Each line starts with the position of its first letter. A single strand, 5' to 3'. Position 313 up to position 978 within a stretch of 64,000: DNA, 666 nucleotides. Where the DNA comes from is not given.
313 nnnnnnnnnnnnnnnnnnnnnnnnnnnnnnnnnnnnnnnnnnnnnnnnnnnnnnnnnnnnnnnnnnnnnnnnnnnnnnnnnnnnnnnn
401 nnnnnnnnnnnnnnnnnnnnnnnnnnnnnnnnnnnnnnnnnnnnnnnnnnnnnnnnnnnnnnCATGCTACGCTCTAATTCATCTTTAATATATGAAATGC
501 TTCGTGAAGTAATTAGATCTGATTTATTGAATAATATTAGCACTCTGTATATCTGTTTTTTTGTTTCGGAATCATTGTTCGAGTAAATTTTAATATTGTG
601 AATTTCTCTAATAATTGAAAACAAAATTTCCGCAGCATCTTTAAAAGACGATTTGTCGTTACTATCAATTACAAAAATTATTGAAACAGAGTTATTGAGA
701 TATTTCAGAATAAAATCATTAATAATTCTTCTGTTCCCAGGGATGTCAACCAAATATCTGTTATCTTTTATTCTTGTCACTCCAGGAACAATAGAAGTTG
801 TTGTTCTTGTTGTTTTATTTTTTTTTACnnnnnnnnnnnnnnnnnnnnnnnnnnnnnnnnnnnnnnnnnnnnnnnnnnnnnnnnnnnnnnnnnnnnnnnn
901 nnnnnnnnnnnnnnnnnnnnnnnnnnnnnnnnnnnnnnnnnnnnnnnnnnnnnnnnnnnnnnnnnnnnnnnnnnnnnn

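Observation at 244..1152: SR-beta apparent stop codon is a splice donor, and the real C-terminus is 178 bp further downstream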

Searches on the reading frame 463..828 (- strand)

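Call 6: search_protein_families(library=pfam, proteins=[window:463-828:-], max_evalue=1)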
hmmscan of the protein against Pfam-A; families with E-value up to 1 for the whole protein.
seq(122 aa): 3 families
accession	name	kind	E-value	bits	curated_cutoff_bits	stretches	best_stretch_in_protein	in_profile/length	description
PF09439.16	SRPRB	-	2.8e-11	43.5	25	1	4-120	26-136/178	Signal recognition particle receptor beta subunit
PF00025.27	Arf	-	5.1e-06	26.5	22.3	1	27-119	63-141/174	ADP-ribosylation factor family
PF09364.15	XFP_N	-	0.056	12.7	23.7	1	49-99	228-278/364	XFP N-terminal domain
